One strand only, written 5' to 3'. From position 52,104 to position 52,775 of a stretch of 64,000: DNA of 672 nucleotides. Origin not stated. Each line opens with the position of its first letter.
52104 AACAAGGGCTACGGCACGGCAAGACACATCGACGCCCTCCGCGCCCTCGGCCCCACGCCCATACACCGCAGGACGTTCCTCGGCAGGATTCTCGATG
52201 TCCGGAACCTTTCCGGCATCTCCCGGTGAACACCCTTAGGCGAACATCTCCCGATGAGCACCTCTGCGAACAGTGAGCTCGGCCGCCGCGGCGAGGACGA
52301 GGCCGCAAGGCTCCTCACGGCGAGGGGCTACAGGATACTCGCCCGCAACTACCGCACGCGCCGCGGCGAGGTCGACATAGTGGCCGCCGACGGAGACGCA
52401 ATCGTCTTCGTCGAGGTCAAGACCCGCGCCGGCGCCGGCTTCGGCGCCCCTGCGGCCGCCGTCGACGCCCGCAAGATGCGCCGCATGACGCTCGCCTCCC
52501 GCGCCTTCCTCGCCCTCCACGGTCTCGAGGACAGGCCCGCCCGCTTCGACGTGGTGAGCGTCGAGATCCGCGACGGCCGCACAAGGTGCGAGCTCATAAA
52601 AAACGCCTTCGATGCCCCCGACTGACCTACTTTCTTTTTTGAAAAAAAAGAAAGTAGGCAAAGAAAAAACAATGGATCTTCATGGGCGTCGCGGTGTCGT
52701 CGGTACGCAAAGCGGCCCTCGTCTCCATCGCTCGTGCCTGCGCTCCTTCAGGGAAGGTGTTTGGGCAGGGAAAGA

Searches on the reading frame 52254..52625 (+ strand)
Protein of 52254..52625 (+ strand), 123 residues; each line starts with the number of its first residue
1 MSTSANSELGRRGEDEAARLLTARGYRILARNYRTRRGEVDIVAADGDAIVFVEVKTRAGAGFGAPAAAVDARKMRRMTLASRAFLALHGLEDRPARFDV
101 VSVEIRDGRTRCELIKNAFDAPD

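Call 10: find_encoding_contigs(protein=window:52254-52625:+, flank=10000, max_places=10)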
Protein window:52254-52625:+ (123 aa): 2 contigs read that carry it; 2 places shown.
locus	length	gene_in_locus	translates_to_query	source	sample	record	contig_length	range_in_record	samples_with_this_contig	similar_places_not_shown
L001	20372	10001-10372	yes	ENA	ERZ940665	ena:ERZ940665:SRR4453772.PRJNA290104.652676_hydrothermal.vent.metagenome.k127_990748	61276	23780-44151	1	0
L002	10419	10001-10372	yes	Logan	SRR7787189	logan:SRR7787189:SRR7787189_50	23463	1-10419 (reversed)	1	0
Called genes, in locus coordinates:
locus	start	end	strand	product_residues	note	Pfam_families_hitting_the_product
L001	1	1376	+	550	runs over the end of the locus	-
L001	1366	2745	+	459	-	PF04932:Wzy_C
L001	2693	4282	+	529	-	PF13231:PMT_2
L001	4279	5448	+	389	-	PF00657:Lipase_GDSL, PF13472:Lipase_GDSL_2, PF16822:ALGX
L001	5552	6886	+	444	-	PF02881:SRP54_N, PF06414:Zeta_toxin (weak), PF00448:SRP54, PF01656:CbiA (weak), PF02978:SRP_SPB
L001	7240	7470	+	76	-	PF13083:KH_KhpA-B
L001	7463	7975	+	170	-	PF01782:RimM, PF05239:PRC, PF24986:PRC_RimM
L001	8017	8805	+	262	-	PF01746:tRNA_m1G_MT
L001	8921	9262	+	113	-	PF01245:Ribosomal_L19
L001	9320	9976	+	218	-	PF01351:RNase_HII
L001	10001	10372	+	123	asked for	PF08378:NERD (weak), PF02021:UPF0102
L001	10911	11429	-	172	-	-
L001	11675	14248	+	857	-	PF02739:5_3_exonuc_N, PF01367:5_3_exonuc, PF22619:DNA_polI_exo1, PF00476:DNA_pol_A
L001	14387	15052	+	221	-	PF12728:HTH_17, PF00072:Response_reg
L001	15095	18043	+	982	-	PF12729:4HB_MCP_1, PF00672:HAMP, PF16789:YscO-like (faint), PF00512:HisKA, PF02518:HATPase_c, PF00072:Response_reg, PF00990:GGDEF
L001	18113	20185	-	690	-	PF11992:TgpA_N, PF01841:Transglut_core, PF13559:DUF4129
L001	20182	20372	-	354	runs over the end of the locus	PF01882:DUF58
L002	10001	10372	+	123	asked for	PF08378:NERD (weak), PF02021:UPF0102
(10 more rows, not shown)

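Call 17: search_protein_families(library=pfam, proteins=[window:52254-52625:+], max_evalue=1)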
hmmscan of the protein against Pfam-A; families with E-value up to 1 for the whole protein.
window:52254-52625:+ (123 aa): 6 families
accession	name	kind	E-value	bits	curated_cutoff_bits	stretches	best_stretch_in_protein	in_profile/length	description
PF02021.23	UPF0102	-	9.1e-29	100.1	23.6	1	13-103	1-80/80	Uncharacterised protein family UPF0102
PF08378.17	NERD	-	2.9e-06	28.2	22.1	1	10-65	2-64/111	Nuclease-related domain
PF01939.22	NucS_C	-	9.1e-05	22.9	24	1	21-60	15-55/124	Endonuclease NucS C-terminal domain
PF04471.18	Mrr_cat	-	0.006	17.1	21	1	14-77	10-68/115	Restriction endonuclease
PF01870.24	Hjc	-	0.014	15.8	21.1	1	20-61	9-52/93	Archaeal holliday junction resolvase (hjc)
PF03008.20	DUF234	-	0.18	12.7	22.5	1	33-58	63-90/100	Archaea bacterial proteins of unknown function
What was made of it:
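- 52254..52625 (+): yraN (UPF0102 family), the last gene of the ffh-KH-rimM-trmD-rplS-rnhB-yraN cluster. It forms the left boundary of the spacer. Pfam PF02021, E 9e-29 (call 17); gene calls in L001 (call 10).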

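Call 20: find_homologous_proteins(query=window:52254-52625:+, max_evalue=1e-10)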
Query window:52254-52625:+ (123 aa): 4476 proteins with E <= 1e-10 among 4775 candidates; the best 120 are listed.
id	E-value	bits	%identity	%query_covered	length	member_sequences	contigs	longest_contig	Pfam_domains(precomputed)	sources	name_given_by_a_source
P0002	8.0e-71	253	100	100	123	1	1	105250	PF02021.24,PF08378.18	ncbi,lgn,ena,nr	ncbi:MAG TPA: YraN family protein [Deltaproteobacteria bacterium]|nr:YraN family protein [Deltaprote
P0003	2.8e-35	138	57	92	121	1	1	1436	PF02021.24,PF08378.18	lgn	-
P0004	4.6e-35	138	61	92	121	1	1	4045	PF02021.24,PF08378.18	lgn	-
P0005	5.6e-33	131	56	95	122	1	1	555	PF02021.24,PF01939.22,PF08378.18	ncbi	-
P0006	1.9e-32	129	61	91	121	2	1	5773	PF02021.24,PF01939.22,PF08378.18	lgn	-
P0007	2.5e-32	129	61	92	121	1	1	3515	PF02021.24,PF08378.18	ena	-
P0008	6.0e-32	128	55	97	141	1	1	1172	PF02021.24,PF08378.18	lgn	-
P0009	6.9e-32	127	57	91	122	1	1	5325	PF02021.24,PF01939.22,PF08378.18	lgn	-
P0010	7.8e-32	127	59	91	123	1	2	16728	PF02021.24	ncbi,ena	ncbi:MAG: YraN family protein [Deltaproteobacteria bacterium]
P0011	7.8e-32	127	57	92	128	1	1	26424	PF02021.24,PF01939.22,PF08378.18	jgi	-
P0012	9.6e-32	127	55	96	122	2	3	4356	PF02021.24,PF08378.18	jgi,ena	-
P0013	1.0e-31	127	55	93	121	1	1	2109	PF02021.24,PF08378.18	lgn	-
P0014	1.8e-31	126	61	91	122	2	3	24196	PF02021.24,PF08378.18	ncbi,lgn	-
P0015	2.2e-31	126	59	92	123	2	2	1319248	PF02021.24,PF08378.18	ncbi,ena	-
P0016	2.8e-31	126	58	92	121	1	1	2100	PF02021.24,PF08378.18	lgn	-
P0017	4.2e-31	125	58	95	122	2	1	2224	PF02021.24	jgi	jgi:putative endonuclease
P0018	4.7e-31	125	53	92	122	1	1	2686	PF02021.24,PF08378.18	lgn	-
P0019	5.3e-31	125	59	91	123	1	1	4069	PF02021.24,PF08378.18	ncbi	-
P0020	8.1e-31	124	59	92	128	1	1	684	PF02021.24,PF08378.18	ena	-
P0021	1.2e-30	123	56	91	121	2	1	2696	PF02021.24,PF08378.18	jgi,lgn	-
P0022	1.4e-30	123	59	95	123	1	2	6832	PF02021.24,PF08378.18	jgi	jgi:putative endonuclease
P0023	1.9e-30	123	57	93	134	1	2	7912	PF02021.24,PF08378.18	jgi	jgi:putative endonuclease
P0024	2.0e-30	123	55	96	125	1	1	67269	PF02021.24,PF01939.22,PF08378.18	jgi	jgi:putative endonuclease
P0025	3.3e-30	122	59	95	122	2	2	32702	PF02021.24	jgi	jgi:putative endonuclease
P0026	3.4e-30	122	53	97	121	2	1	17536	PF02021.24,PF08378.18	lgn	-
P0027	4.2e-30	122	59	95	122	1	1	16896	PF02021.24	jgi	-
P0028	4.3e-30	122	49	93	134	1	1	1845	PF02021.24,PF08378.18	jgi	jgi:putative endonuclease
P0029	4.4e-30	122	55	98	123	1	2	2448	PF02021.24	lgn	-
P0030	5.2e-30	121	51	94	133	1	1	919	PF02021.24,PF01939.22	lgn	-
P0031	5.8e-30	121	57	95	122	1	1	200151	PF02021.24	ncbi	ncbi:MAG: YraN family protein [Vicinamibacterales bacterium]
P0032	5.9e-30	121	54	93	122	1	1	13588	PF02021.24,PF01939.22,PF08378.18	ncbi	ncbi:MAG: YraN family protein [Desulforhopalus sp.]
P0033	7.1e-30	121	57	95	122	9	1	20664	PF02021.24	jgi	-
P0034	8.4e-30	121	38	96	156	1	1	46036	PF02021.24,PF08378.18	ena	-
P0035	8.7e-30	121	55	92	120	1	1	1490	PF02021.24,PF08378.18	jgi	-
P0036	9.1e-30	121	51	95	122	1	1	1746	PF02021.24,PF08378.18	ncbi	-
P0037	9.3e-30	121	58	95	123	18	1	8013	PF02021.24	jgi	jgi:putative endonuclease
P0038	1.8e-29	120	53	95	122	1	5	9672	PF02021.24,PF01939.22,PF08378.18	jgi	jgi:putative endonuclease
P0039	1.9e-29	120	55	96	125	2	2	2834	PF02021.24,PF01939.22,PF08378.18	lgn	-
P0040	2.0e-29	120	52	91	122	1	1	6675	PF02021.24,PF01939.22,PF08378.18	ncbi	ncbi:MAG: YraN family protein [Desulforhopalus sp.]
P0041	2.1e-29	120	53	93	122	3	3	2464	PF02021.24,PF01939.22,PF08378.18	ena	-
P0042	2.1e-29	119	57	95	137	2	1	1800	PF02021.24,PF08378.18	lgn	-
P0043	2.1e-29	119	55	91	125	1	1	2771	PF02021.24,PF08378.18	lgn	-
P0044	2.2e-29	119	56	93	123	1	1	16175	PF02021.24,PF08378.18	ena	-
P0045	4.6e-29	118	55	96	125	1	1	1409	PF02021.24,PF08378.18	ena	-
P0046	4.8e-29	118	57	95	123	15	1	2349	PF02021.24,PF08378.18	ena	-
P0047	6.8e-29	118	54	91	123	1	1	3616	PF02021.24,PF08378.18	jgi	jgi:putative endonuclease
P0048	7.6e-29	118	57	92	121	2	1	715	PF02021.24,PF08378.18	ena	-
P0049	7.8e-29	118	59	84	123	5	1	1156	PF02021.24,PF08378.18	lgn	-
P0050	7.8e-29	118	55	92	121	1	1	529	PF02021.24,PF08378.18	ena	-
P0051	8.8e-29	117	51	98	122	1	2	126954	PF02021.24,PF08378.18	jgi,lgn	jgi:putative endonuclease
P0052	9.4e-29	117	51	91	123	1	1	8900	PF02021.24,PF08378.18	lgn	-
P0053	9.5e-29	117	49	92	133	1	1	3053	PF02021.24,PF08378.18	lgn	-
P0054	9.7e-29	117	62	82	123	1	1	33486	PF02021.24,PF08378.18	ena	-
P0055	1.0e-28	117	60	84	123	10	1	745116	PF02021.24,PF08378.18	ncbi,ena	-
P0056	1.1e-28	117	51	92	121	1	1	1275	PF02021.24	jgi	jgi:putative endonuclease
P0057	1.3e-28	117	52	96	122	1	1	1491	PF02021.24,PF08378.18,PF04471.19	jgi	jgi:putative endonuclease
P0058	1.5e-28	117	54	98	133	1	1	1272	PF02021.24,PF01939.22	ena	-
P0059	1.5e-28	117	54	98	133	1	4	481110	PF02021.24,PF01939.22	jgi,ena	jgi:putative endonuclease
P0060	1.6e-28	117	54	98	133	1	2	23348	PF02021.24,PF01939.22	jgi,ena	-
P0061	1.6e-28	117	53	98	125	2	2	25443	PF02021.24,PF01939.22,PF08378.18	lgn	-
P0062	1.6e-28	117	56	91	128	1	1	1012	PF02021.24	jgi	jgi:putative endonuclease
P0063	1.7e-28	117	56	91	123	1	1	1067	PF02021.24,PF08378.18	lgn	-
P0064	1.7e-28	117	59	92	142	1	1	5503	PF02021.24,PF08378.18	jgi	jgi:putative endonuclease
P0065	1.8e-28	117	55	95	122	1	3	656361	PF02021.24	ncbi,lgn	ncbi:MAG: YraN family protein [Vicinamibacterales bacterium]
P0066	1.9e-28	116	57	92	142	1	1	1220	PF02021.24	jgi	jgi:putative endonuclease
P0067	1.9e-28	116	54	98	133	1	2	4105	PF02021.24,PF01939.22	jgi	-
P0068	2.1e-28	116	58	92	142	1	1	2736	PF02021.24,PF08378.18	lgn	-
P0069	2.2e-28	116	54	98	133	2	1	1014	PF02021.24,PF01939.22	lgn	-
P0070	2.2e-28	116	57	92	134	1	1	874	PF02021.24,PF08378.18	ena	-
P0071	2.2e-28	116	57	92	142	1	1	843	PF02021.24,PF08378.18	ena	-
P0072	2.4e-28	116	54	93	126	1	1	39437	PF02021.24,PF08378.18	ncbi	-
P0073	2.4e-28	116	54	92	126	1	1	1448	PF02021.24,PF08378.18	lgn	-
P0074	2.5e-28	116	52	92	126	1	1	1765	PF02021.24,PF01939.22,PF08378.18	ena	-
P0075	2.6e-28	116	57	94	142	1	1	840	PF02021.24,PF08378.18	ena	-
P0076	3.0e-28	116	54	93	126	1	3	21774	PF02021.24,PF08378.18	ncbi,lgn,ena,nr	ncbi:MAG TPA: YraN family protein [Desulfobulbus sp.]|nr:YraN family protein [Desulfobulbus sp.]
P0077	3.5e-28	116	54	95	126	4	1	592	PF02021.24,PF08378.18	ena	-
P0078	3.6e-28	116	58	92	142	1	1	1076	PF02021.24,PF08378.18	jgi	jgi:putative endonuclease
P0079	4.2e-28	115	55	93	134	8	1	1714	PF02021.24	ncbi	-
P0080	4.3e-28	115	52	97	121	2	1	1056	PF02021.24,PF08378.18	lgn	-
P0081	4.4e-28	115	52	96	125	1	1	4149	PF02021.24,PF01939.22,PF08378.18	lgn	-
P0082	4.8e-28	115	53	92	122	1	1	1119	PF02021.24,PF08378.18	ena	-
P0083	5.0e-28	115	50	96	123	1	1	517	PF02021.24,PF08378.18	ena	-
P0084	5.1e-28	115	54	91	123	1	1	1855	PF02021.24,PF08378.18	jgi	-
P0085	5.2e-28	115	56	91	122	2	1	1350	PF02021.24,PF08378.18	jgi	jgi:putative endonuclease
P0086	5.4e-28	115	54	96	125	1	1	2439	PF02021.24,PF08378.18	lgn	-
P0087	5.8e-28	115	53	98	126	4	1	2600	PF02021.24,PF08378.18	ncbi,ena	-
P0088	6.3e-28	115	57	84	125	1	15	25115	PF02021.24,PF08378.18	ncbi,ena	-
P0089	6.5e-28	115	53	98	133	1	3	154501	PF02021.24,PF01939.22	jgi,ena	-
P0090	6.7e-28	115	57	93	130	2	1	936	PF02021.24,PF08378.18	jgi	jgi:putative endonuclease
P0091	7.0e-28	115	58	92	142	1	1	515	PF02021.24,PF08378.18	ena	-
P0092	7.1e-28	115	54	91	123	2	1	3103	PF02021.24,PF08378.18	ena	-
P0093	7.4e-28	115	53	96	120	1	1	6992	PF02021.24,PF01939.22,PF08378.18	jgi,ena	jgi:putative endonuclease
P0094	7.8e-28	114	53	94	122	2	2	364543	PF02021.24,PF08378.18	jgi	-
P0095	7.9e-28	114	54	94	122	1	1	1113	PF02021.24,PF08378.18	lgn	-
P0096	8.2e-28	114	55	96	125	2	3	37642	PF02021.24,PF08378.18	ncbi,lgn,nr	ncbi:MAG: YraN family protein [Proteobacteria bacterium]|nr:YraN family protein [Desulfobulbaceae ba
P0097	8.2e-28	114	55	96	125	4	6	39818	PF02021.24,PF01939.22,PF08378.18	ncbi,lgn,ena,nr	ncbi:MAG: YraN family protein [Desulfobacteraceae bacterium]|nr:YraN family protein [Desulfobacterac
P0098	8.5e-28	114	56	93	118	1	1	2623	PF02021.24,PF01939.22,PF08378.18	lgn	-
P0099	9.6e-28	114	53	98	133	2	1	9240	PF02021.24,PF01939.22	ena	-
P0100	1.1e-27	114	54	91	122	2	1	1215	PF02021.24,PF08378.18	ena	-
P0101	1.1e-27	114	50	92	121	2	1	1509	PF02021.24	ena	-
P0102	1.2e-27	114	51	96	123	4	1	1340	PF02021.24,PF08378.18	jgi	-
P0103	1.3e-27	114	50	93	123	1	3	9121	PF02021.24,PF08378.18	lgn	-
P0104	1.4e-27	114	52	97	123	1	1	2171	PF02021.24,PF08378.18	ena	-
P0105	1.4e-27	114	54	95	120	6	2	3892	PF02021.24,PF08378.18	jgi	jgi:putative endonuclease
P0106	1.4e-27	114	54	95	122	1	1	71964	PF02021.24,PF08378.18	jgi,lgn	jgi:putative endonuclease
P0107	1.4e-27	114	54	92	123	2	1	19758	PF02021.24,PF01939.22,PF08378.18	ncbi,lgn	-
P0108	1.5e-27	114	54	91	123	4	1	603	PF02021.24,PF08378.18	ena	-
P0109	1.5e-27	114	53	97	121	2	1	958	PF02021.24,PF08378.18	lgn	-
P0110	1.6e-27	113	55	95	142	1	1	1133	PF02021.24,PF08378.18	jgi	jgi:putative endonuclease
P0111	1.6e-27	113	54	91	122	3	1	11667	PF02021.24,PF08378.18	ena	-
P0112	1.6e-27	113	56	91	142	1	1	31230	PF02021.24,PF08378.18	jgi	-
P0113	1.9e-27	113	54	96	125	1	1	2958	PF02021.24,PF01939.22,PF08378.18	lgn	-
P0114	1.9e-27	113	57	92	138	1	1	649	PF02021.24,PF08378.18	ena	-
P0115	2.0e-27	113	54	91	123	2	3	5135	PF02021.24,PF08378.18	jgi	-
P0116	2.1e-27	113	57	92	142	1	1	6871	PF02021.24,PF08378.18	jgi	jgi:putative endonuclease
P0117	2.1e-27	113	58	92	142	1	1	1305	PF02021.24,PF08378.18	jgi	jgi:putative endonuclease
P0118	2.2e-27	113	56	93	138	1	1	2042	PF02021.24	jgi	jgi:putative endonuclease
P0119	2.3e-27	113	57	92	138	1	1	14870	PF02021.24,PF08378.18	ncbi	-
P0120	2.3e-27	113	52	96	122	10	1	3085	PF02021.24,PF08378.18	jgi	jgi:putative endonuclease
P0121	2.4e-27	113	57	90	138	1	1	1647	PF02021.24,PF08378.18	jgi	jgi:putative endonuclease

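Call 30: find_encoding_contigs(protein=P0015, flank=6000, max_places=2)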
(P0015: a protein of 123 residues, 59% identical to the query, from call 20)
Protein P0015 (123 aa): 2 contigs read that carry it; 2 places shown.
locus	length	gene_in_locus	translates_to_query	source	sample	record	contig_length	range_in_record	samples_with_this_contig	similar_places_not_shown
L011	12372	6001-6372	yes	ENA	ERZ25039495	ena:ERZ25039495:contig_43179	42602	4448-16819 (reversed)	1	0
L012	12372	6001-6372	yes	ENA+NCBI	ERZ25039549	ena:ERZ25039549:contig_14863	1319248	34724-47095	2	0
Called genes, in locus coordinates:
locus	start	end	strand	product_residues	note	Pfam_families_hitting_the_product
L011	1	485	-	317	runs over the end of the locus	PF00036:EF-hand_1 (faint)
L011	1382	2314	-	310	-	PF00291:PALP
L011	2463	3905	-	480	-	PF02934:GatB_N, PF02637:GatB_Yqey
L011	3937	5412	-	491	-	PF01425:Amidase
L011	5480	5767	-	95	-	PF02686:GatC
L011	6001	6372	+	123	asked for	PF08378:NERD, PF02021:UPF0102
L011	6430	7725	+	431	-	PF02403:Seryl_tRNA_N, PF00587:tRNA-synt_2b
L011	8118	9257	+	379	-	PF01368:DHH (weak)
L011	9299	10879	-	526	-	PF04069:OpuAC, PF00528:BPD_transp_1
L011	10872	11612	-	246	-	PF00005:ABC_tran, PF13304:AAA_21 (weak)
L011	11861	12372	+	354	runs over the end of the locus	PF10017:Methyltransf_33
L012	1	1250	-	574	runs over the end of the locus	PF07676:PD40 (faint), PF26549:Tricorn_N (faint)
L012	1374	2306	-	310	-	PF00291:PALP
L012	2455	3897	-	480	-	PF02934:GatB_N, PF02637:GatB_Yqey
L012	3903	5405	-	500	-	PF01425:Amidase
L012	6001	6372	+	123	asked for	PF08378:NERD, PF02021:UPF0102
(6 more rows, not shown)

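Call 31: find_encoding_contigs(protein=P0010, flank=6000, max_places=2)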
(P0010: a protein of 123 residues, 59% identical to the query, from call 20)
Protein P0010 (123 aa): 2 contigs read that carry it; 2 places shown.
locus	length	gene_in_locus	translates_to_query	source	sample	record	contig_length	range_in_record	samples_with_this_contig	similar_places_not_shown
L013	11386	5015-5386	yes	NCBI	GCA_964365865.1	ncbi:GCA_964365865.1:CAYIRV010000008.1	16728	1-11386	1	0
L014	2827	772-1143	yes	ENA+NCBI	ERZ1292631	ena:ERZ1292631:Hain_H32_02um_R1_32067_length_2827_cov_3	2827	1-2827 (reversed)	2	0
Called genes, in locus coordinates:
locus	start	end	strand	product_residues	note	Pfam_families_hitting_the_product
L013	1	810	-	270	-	?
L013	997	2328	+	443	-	PF01656:CbiA (faint), PF02881:SRP54_N, PF00448:SRP54, PF02978:SRP_SPB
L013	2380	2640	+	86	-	PF00886:Ribosomal_S16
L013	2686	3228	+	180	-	PF01782:RimM, PF05239:PRC, PF24986:PRC_RimM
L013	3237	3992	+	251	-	PF01746:tRNA_m1G_MT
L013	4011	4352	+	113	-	PF01245:Ribosomal_L19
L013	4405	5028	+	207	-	PF01351:RNase_HII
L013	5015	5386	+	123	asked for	PF02021:UPF0102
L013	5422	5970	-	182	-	-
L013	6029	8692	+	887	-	PF02739:5_3_exonuc_N, PF01367:5_3_exonuc, PF22619:DNA_polI_exo1, PF00476:DNA_pol_A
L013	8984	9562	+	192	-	PF12728:HTH_17, PF00072:Response_reg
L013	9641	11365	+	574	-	PF08448:PAS_4 (faint)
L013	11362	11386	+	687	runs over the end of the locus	PF12729:4HB_MCP_1, PF00672:HAMP, PF00512:HisKA, PF02518:HATPase_c, PF00072:Response_reg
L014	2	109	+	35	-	PF01245:Ribosomal_L19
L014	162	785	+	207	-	PF01351:RNase_HII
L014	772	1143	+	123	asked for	PF02021:UPF0102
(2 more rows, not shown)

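Call 32: find_encoding_contigs(protein=P0014, flank=6000, max_places=2)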
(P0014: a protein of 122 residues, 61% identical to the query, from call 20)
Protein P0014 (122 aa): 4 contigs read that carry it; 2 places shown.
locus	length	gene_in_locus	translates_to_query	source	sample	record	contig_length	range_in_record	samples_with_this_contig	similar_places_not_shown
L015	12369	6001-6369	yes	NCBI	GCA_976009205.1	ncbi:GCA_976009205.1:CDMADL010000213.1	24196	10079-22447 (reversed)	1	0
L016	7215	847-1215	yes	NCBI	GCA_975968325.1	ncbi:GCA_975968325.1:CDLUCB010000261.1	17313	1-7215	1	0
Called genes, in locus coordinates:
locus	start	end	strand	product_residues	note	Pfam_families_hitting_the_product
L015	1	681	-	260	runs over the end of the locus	-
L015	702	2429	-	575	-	PF26549:Tricorn_N (faint), PF07676:PD40 (faint)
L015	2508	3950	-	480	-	PF02934:GatB_N, PF02637:GatB_Yqey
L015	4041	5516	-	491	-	PF01425:Amidase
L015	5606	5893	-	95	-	PF02686:GatC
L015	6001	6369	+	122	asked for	PF08378:NERD, PF02021:UPF0102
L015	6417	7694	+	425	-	PF02403:Seryl_tRNA_N, PF00587:tRNA-synt_2b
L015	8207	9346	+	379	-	PF01368:DHH (weak)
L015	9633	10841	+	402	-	PF01612:DNA_pol_A_exo1, PF00570:HRDC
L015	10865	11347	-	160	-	PF05258:DciA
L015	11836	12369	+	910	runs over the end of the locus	PF08471:Ribonuc_red_2_N, PF02867:Ribonuc_red_lgC, PF12637:TSCPD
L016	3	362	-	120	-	?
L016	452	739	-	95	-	PF02686:GatC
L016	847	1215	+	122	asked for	PF08378:NERD, PF02021:UPF0102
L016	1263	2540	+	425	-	PF02403:Seryl_tRNA_N, PF00587:tRNA-synt_2b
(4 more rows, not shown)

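Call 36: find_encoding_contigs(protein=P0004, flank=5000, max_places=2)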
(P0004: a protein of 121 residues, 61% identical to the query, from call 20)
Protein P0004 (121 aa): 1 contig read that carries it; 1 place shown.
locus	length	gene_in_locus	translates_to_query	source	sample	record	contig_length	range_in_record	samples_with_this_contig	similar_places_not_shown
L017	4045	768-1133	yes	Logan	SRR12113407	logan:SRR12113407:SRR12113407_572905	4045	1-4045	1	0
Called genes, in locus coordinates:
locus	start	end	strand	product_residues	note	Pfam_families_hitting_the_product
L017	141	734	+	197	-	PF01351:RNase_HII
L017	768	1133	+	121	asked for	PF08378:NERD, PF02021:UPF0102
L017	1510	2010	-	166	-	-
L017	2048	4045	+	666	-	?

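Call 37: find_encoding_contigs(protein=P0006, flank=5000, max_places=2)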
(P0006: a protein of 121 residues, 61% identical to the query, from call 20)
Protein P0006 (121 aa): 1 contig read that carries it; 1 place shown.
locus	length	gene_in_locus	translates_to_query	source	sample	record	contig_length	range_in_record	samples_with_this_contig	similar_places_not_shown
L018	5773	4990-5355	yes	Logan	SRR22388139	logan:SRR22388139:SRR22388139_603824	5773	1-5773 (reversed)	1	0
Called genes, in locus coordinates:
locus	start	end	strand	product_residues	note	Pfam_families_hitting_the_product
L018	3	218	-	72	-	?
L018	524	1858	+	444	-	PF02881:SRP54_N, PF06414:Zeta_toxin (weak), PF13401:AAA_22 (faint), PF00448:SRP54, PF01656:CbiA (faint), PF02978:SRP_SPB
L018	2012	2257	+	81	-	PF00886:Ribosomal_S16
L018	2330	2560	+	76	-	PF13083:KH_KhpA-B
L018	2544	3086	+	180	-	PF01782:RimM, PF05239:PRC (weak), PF24986:PRC_RimM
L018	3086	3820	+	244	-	PF01746:tRNA_m1G_MT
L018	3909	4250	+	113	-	PF01245:Ribosomal_L19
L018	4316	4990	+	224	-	PF01351:RNase_HII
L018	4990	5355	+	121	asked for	PF08378:NERD, PF02021:UPF0102, PF01939:NucS_C (weak)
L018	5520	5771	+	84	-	?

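Call 38: find_encoding_contigs(protein=P0007, flank=5000, max_places=2)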
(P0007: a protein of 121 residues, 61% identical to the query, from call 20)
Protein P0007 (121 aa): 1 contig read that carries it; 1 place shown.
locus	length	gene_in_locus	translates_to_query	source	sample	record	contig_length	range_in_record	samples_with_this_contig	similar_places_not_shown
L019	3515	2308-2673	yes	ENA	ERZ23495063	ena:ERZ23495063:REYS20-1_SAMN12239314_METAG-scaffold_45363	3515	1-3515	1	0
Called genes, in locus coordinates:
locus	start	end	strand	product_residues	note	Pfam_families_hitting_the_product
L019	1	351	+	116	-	?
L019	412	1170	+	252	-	PF01746:tRNA_m1G_MT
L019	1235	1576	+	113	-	PF01245:Ribosomal_L19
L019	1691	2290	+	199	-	PF01351:RNase_HII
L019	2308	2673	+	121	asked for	PF08378:NERD, PF02021:UPF0102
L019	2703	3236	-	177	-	-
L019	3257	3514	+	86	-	?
